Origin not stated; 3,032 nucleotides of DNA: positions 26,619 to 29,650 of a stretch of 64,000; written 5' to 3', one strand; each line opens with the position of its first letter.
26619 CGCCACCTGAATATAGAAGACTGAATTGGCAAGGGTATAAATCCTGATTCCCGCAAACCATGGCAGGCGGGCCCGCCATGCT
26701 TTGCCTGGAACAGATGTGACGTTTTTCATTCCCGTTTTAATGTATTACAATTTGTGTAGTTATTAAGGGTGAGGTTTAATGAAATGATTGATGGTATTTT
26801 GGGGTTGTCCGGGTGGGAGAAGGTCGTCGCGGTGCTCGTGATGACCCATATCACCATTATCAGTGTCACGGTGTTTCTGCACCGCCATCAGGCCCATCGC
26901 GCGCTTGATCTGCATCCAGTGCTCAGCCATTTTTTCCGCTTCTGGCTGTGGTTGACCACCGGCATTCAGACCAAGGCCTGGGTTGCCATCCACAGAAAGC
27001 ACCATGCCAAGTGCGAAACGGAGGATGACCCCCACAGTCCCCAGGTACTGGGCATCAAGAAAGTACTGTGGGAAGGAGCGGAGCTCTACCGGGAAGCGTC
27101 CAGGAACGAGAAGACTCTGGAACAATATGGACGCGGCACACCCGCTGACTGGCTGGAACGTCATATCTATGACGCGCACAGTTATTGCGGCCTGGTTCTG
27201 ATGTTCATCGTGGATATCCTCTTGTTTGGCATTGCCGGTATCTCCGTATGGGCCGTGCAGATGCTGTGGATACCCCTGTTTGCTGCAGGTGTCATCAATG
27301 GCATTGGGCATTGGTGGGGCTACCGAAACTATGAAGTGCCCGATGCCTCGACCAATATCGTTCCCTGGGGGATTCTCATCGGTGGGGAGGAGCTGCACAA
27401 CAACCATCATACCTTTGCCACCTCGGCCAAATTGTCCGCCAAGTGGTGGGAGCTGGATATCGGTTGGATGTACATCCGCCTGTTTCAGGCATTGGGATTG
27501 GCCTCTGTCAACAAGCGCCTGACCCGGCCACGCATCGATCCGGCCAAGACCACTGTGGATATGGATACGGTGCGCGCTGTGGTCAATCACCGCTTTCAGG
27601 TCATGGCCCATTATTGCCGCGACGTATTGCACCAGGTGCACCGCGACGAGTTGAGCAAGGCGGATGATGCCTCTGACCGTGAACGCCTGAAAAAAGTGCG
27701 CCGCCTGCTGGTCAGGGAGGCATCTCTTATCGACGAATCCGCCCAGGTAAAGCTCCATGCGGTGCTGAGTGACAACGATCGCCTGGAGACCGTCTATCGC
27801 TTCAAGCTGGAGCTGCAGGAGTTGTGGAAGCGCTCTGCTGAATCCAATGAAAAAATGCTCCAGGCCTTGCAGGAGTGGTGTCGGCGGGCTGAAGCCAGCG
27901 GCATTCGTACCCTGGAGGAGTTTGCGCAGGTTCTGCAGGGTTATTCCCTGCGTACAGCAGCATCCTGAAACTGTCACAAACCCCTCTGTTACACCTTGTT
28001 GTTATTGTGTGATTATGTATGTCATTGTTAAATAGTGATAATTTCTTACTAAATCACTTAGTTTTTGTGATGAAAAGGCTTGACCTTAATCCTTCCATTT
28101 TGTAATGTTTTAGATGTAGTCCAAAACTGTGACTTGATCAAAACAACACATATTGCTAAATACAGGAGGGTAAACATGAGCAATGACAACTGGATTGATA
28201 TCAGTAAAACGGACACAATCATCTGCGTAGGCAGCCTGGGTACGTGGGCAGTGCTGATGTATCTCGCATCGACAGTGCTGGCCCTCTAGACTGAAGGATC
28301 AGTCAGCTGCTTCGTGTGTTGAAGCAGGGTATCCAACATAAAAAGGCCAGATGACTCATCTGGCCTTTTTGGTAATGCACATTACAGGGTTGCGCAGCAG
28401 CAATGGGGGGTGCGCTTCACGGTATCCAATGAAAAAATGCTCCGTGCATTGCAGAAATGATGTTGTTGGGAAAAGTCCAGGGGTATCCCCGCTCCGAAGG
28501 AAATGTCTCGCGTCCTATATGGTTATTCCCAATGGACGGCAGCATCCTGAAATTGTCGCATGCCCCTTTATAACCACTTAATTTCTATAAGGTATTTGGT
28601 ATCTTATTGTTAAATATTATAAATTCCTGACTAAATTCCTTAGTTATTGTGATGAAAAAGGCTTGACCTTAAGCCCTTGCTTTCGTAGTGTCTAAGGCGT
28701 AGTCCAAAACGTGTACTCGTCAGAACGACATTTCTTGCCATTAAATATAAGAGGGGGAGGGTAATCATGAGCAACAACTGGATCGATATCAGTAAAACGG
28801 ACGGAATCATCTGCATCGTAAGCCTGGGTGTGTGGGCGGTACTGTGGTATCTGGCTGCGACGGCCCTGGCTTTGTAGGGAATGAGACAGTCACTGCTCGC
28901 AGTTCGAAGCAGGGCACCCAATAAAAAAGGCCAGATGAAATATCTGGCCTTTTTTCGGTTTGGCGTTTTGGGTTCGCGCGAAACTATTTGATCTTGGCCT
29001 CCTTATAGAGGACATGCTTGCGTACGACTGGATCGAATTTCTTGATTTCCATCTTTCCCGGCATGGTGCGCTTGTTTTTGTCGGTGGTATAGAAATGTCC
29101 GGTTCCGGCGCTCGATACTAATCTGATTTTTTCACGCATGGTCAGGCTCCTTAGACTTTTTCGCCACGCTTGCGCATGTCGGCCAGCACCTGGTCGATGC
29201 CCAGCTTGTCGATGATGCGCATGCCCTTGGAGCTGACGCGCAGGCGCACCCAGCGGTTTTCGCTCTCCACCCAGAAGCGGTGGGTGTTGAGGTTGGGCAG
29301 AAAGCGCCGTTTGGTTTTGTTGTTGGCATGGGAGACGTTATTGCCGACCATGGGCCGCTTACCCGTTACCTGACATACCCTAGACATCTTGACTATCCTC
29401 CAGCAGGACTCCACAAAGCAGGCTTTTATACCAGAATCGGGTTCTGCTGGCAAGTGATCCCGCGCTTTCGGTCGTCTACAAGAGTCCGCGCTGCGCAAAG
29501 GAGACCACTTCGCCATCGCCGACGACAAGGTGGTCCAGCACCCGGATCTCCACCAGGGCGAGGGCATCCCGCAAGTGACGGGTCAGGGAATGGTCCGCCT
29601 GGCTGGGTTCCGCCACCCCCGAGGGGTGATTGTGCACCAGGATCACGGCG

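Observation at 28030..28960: Two tandem, independently transcribed 36/37-aa hydrophobic peptide genes in an AT-rich island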

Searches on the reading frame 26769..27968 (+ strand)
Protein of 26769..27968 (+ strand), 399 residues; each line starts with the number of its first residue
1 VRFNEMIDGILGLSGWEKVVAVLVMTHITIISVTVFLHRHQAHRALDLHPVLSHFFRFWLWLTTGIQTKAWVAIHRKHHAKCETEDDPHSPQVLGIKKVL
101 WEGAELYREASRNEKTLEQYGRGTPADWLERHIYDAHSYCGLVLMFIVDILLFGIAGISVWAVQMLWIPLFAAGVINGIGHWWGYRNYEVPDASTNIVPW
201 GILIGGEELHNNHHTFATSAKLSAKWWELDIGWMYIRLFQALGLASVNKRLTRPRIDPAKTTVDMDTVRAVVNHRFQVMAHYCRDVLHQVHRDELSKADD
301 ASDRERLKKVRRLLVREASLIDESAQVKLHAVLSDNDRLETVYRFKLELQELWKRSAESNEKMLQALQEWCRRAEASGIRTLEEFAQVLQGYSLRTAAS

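Call 7: search_protein_families(library=pfam, proteins=[window:26769-27968:+], max_evalue=1)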
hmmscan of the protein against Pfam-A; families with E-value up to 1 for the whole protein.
window:26769-27968:+ (399 aa): 2 families
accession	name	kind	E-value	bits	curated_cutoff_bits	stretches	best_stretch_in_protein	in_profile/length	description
PF00487.30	FA_desaturase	-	2.8e-17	63.8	29.7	1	15-231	2-233/253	Fatty acid desaturase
PF01610.23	DDE_Tnp_ISL3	-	6.3e-14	52.8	23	1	273-392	81-196/240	Transposase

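Call 8: search_protein_families(library=ncbifam, proteins=[window:26769-27968:+], max_evalue=1)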
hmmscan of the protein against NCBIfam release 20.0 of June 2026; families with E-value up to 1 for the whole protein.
window:26769-27968:+ (399 aa): 4 families
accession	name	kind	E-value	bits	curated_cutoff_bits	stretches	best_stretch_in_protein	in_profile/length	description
NF049918.1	DesA_fam_desat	equivalog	1.1e-187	623.9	400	1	9-392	1-384/385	DesA family fatty acid desaturase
NF049919.1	DesA_ISL3_tail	domain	1e-36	126.1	30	1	270-393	1-122/122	DesA/ISL3 alpha bundle tail domain-containing protein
NF033550.5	transpos_ISL3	equivalog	7.6e-14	51.6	180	1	275-390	207-321/370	ISL3 family transposase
NF049917.1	ISAon1_downstr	equivalog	0.0054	15.9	250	1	301-390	188-276/327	ISAon1 family transposase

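Call 21: find_related_loci(query=window:26769-27965:+, collection=genome_contigs, flank=3000)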
Query window:26769-27965:+ (399 aa) in genome_contigs; peptide patterns used: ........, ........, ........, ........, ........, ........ (x = any residue, [..] = any of these).
600 stretches matched a pattern (row limit reached: there are more); 600 encode a relative of the query (tblastn E <= 1e-3); the best 80 are kept; 80 distinct loci.
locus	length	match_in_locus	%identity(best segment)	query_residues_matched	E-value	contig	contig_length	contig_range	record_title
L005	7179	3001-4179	61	6-399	2e-171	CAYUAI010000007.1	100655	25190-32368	MAG TPA_asm: uncultured Chromatiales bacterium isolate SRP128015_co1_174 genome assembly, contig: NODE_78_length_100655_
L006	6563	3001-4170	62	2-392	2e-170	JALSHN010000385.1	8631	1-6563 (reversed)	MAG: Gammaproteobacteria bacterium isolate 354-166_metabat1_scaf2bin.094 354-166_scaffold_8073_c1, whole genome shotgun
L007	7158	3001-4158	62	13-399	4e-170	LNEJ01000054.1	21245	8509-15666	MAG: Gammaproteobacteria bacterium Ga0074134 Ga0074134_150.2, whole genome shotgun sequence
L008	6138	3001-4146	61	13-399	1e-167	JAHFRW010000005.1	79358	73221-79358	MAG: Gammaproteobacteria bacterium isolate nzgw583 NODE_72_length_79359_cov_6.237134, whole genome shotgun sequence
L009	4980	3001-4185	60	1-396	1e-165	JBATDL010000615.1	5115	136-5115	MAG: Candidatus Competibacter sp. isolate MFD10475_ilm_asm_bin27 k127_21325, whole genome shotgun sequence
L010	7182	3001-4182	60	3-397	2e-160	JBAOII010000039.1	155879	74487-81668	MAG: Candidatus Competibacter sp. isolate AS_Ams2_Bin39 np2-np3_contig_887, whole genome shotgun sequence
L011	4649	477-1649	58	6-397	1e-161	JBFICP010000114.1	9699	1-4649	MAG: Gammaproteobacteria bacterium isolate Mix_sand11.2021.09.D.12 k141_3349086_length_9699_cov_23.2697, whole genome sh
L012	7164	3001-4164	58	6-393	9e-160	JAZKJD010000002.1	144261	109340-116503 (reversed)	MAG: Pseudomonadota bacterium isolate ADI_DC_SW_02_SPN_11032020-bin085_1 DCSW02SPN_B085_1_000000000002, whole genome sho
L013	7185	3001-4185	56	4-399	6e-159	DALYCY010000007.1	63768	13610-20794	MAG TPA_asm: Candidatus Aquirickettsiella sp. isolate CTOTU14213 NODE_83_length_63768_cov_4.607694, whole genome shotgun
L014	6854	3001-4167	59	8-399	1e-156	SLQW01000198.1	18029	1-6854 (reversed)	MAG: Pseudomonadales bacterium isolate CSSed165cm_554 CSSed16-5cm-8178, whole genome shotgun sequence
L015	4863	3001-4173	57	6-394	1e-157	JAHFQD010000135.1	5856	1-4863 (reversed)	MAG: Candidatus Muproteobacteria bacterium isolate nzgw542 NODE_28951_length_5857_cov_2.289749, whole genome shotgun seq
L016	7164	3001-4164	56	6-394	4e-155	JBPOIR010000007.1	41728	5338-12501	MAG: Pseudomonadota bacterium isolate MAG_531 c_000000570651, whole genome shotgun sequence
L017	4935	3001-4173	61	6-397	3e-155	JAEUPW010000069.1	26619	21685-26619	MAG: Candidatus Competibacteraceae bacterium isolate new MAG-235 k141_1109627, whole genome shotgun sequence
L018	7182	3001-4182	58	4-398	4e-154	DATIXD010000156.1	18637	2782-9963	MAG TPA_asm: Methylococcaceae bacterium isolate SMAG_U15240 k141_3949670, whole genome shotgun sequence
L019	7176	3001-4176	58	6-394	9e-154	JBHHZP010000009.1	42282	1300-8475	MAG: Acidiferrobacterales bacterium isolate Maj_1_bin.19 NODE_296_length_42282_cov_9.045918, whole genome shotgun sequen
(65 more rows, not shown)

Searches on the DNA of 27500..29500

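Call 6: search_rna_families(source=window, start=27500, end=29500, threshold=evalue, max_evalue=5)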
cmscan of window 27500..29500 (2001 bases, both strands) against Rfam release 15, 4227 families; matches with E-value up to 5: 5.
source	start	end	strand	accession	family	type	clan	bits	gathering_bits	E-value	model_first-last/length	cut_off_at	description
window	28874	28956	+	RF02891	AgrB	Gene; antisense;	-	24.4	40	0.28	1-84/84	no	ArsR-gov region gene B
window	28904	28961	+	RF02066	STnc320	Gene; sRNA;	-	23.4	50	0.17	1-55/55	no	Salmonella enterica sRNA STnc320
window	28903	28956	+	RF02901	AaHKsRNA41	Gene; sRNA;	-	21.6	97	0.032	1-187/187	no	Aggregatibacter sRNA 41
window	28281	28370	+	RF02394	sau-63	Gene; sRNA;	-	19.1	100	1.6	1-98/98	no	Staphylococcus sRNA sau-63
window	28340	28420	-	RF02394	sau-63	Gene; sRNA;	-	17.5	100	3.9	1-98/98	no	Staphylococcus sRNA sau-63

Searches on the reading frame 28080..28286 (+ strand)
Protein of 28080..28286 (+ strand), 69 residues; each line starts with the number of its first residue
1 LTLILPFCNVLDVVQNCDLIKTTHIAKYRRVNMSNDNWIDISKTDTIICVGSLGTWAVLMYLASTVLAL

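Call 10: find_homologous_proteins(query=window:28080-28286:+, max_evalue=10)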
Query seq(69 aa) (69 aa): 1 proteins with E <= 10 among 1 candidates.
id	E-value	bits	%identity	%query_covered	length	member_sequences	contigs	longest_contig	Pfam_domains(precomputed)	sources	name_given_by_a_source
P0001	8.1e-15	72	100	54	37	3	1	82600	-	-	-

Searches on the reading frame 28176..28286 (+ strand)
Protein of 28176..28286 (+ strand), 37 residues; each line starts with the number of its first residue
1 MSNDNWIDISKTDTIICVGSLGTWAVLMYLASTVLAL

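Call 7: search_protein_families(library=pfam, proteins=[window:28176-28286:+], max_evalue=1)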
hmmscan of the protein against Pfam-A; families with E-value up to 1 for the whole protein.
seq(37 aa): 1 family
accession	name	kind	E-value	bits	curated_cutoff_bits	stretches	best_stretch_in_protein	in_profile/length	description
PF19943.4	DUF6405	-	0.093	13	25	1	18-33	7-22/37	Family of unknown function (DUF6405)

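Call 8: search_protein_families(library=ncbifam, proteins=[window:28176-28286:+], max_evalue=1)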
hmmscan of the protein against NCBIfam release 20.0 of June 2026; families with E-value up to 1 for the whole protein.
seq(37 aa): 0 families

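Call 13: list_cluster_members(proteins=[window:28176-28286:+, window:28767-28874:+])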
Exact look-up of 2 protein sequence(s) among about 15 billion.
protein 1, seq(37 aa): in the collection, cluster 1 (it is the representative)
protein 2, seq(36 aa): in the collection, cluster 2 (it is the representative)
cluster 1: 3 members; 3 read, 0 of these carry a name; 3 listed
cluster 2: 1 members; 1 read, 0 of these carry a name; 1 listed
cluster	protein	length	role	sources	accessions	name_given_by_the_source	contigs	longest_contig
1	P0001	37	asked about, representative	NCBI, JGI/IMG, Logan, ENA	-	-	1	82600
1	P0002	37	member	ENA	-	-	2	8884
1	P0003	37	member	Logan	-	-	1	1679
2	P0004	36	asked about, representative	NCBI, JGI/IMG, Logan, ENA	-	-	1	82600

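Call 15: find_related_loci(query=A2, collection=genome_contigs, flank=4000)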
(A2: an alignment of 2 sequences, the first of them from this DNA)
Query A2 (37 aa) in genome_contigs; peptide patterns used: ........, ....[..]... (x = any residue, [..] = any of these).
22 stretches matched a pattern; 1 encode a relative of the query (tblastn E <= 1e-3); 1 distinct loci.
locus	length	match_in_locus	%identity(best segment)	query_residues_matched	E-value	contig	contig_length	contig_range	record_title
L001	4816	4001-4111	81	1-37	1e-17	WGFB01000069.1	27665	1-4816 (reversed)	MAG: Gammaproteobacteria bacterium isolate S146_68 k151_439946, whole genome shotgun sequence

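Call 17: find_encoding_contigs(protein=P0002, flank=5000)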
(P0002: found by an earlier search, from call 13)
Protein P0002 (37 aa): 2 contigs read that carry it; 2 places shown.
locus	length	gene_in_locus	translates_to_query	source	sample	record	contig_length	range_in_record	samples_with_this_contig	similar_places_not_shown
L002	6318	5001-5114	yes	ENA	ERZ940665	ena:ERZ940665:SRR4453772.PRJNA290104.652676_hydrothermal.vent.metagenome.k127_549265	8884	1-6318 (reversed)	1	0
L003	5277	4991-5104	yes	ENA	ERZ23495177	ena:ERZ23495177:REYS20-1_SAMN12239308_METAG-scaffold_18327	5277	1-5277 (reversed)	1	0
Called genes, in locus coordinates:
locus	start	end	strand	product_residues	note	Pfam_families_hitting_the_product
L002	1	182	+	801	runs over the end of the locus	PF01326:PPDK_N, PF00391:PEP-utilizers, PF02896:PEP-utilizers_C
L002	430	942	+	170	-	PF00011:HSP20, PF17886:ArsA_HSP20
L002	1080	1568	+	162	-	PF00011:HSP20, PF17886:ArsA_HSP20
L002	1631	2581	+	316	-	PF00226:DnaJ, PF01556:DnaJ_C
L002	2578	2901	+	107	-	PF13411:MerR_1 (weak), PF13591:MerR_2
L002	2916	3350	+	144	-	PF21352:Zn_ribbon_Thio2, PF00085:Thioredoxin, PF14595:Thioredoxin_9 (weak), PF13098:Thioredoxin_2, PF13905:Thioredoxin_8 (faint)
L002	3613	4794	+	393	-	PF00487:FA_desaturase, PF01610:DDE_Tnp_ISL3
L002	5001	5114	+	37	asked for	-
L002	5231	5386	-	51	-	PF00471:Ribosomal_L33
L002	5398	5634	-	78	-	PF00830:Ribosomal_L28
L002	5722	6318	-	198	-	?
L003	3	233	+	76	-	?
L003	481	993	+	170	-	PF00011:HSP20, PF17886:ArsA_HSP20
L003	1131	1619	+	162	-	PF00011:HSP20, PF17886:ArsA_HSP20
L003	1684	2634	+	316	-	PF00226:DnaJ, PF01556:DnaJ_C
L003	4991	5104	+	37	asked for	-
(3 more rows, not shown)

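Call 18: find_encoding_contigs(protein=P0003, flank=5000)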
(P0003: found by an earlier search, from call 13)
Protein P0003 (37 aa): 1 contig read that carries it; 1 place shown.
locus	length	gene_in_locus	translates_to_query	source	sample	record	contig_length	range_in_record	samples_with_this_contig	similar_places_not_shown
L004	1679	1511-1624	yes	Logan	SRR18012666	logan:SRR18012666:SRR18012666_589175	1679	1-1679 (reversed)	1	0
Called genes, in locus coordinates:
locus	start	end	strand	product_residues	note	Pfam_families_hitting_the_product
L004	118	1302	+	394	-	PF00487:FA_desaturase, PF01610:DDE_Tnp_ISL3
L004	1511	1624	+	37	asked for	-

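Call 30: find_encoding_contigs(protein=P0004, flank=1000, max_places=6)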
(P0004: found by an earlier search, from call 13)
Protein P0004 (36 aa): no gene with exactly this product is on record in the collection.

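Call 42: find_related_loci(query=A4, collection=metagenome_contigs, flank=3000)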
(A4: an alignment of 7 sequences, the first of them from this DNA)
Query A4 (37 aa) in metagenome_contigs; peptide patterns used: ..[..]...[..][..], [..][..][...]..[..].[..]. (x = any residue, [..] = any of these).
194 stretches matched a pattern; 4 encode a relative of the query (tblastn E <= 1e-3); 4 distinct loci.
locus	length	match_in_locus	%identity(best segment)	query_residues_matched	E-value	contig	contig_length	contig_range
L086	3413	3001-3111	84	1-37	5e-18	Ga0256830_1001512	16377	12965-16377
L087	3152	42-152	84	1-37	5e-18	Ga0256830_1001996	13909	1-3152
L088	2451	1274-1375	62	1-34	4e-12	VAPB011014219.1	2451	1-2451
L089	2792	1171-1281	46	1-37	9e-9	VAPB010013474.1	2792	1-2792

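Call 55: search_solved_structures(query=A4, max_evalue=10)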
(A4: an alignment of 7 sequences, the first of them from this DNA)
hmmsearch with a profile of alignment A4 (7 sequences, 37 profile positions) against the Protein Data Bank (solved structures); distinct sequences matched with E-value up to 10: 6.
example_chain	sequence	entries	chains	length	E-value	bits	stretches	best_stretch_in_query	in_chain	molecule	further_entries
7roa_A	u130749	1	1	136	0.4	13.7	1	11-26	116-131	EntV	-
8oui_A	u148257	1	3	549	0.76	12.8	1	17-36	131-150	Neutral amino acid transporter B(0)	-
6gct_A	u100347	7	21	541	0.77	12.8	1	17-36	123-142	Neutral amino acid transporter B(0)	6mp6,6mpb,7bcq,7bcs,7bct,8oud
6rvx_A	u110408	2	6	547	0.78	12.8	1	17-36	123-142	Neutral amino acid transporter B(0)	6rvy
8qro_A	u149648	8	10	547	0.78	12.8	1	17-36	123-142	Neutral amino acid transporter B(0)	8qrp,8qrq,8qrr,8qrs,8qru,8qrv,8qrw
8ouh_C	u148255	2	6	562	0.82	12.7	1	17-36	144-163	Neutral amino acid transporter B(0)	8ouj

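Call 56: search_protein_families(library=padloc, proteins=[window:28176-28286:+], max_evalue=10)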
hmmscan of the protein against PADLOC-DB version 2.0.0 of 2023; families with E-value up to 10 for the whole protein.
seq(37 aa): 0 families

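Call 62: predict_structure(protein=window:28176-28286:+)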
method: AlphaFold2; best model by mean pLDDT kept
length: 37 residues; sequences in the alignment: 1
mean_pLDDT: 84.2   pTM: 0.40
mean pLDDT of the five models: 84.2, 82.3, 80.4, 79.6, 77.3
residues with pLDDT >= 90: 17; 70-90: 17; 50-70: 3; < 50: 0
segments of 3 or more residues with pLDDT < 50: none
pLDDT, mean of each block of 10 residues (from residue 1): 73 89 92 81
secondary structure, 60 per line:
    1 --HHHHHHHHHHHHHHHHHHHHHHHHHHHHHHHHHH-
elements in order: H3-36

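Call 67: find_related_loci(query=A6, collection=genome_contigs, flank=5000)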
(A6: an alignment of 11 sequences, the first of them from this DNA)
Query A6 (37 aa) in genome_contigs; peptide patterns used: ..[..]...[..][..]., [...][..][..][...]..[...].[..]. (x = any residue, [..] = any of these).
27 stretches matched a pattern; 2 encode a relative of the query (tblastn E <= 1e-3); 2 distinct loci.
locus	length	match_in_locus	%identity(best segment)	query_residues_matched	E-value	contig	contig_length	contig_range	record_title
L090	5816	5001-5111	81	1-37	5e-17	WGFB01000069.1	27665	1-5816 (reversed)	MAG: Gammaproteobacteria bacterium isolate S146_68 k151_439946, whole genome shotgun sequence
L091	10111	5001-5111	49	1-37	1e-8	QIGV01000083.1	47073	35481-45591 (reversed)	MAG: Gammaproteobacteria bacterium isolate SZUA-140 Ga0063293_10000212, whole genome shotgun sequence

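Call 68: find_related_loci(query=A6, collection=viral_contigs, flank=3000)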
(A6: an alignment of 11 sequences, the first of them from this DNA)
Query A6 (37 aa) in viral_contigs; peptide patterns used: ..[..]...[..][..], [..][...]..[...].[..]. (x = any residue, [..] = any of these).
22 stretches matched a pattern, but none encodes a relative of the query by tblastn (E <= 1e-3).

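Call 75: search_protein_families(library=pfam, alignment_id=A6, max_evalue=10)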
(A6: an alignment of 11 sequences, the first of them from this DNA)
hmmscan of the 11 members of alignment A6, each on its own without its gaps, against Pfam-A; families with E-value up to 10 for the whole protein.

A. member 1, seq(37 aa): 1 family
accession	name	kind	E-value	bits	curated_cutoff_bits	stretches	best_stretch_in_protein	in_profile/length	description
PF19943.4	DUF6405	-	0.093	13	25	1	18-33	7-22/37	Family of unknown function (DUF6405)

B. families by the number of members that match (of 11 scanned): 2 families
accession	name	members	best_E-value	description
PF19943.4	DUF6405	3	0.032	Family of unknown function (DUF6405)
PF10181.15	PIG-H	1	0.22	GPI-GlcNAc transferase complex, PIG-H component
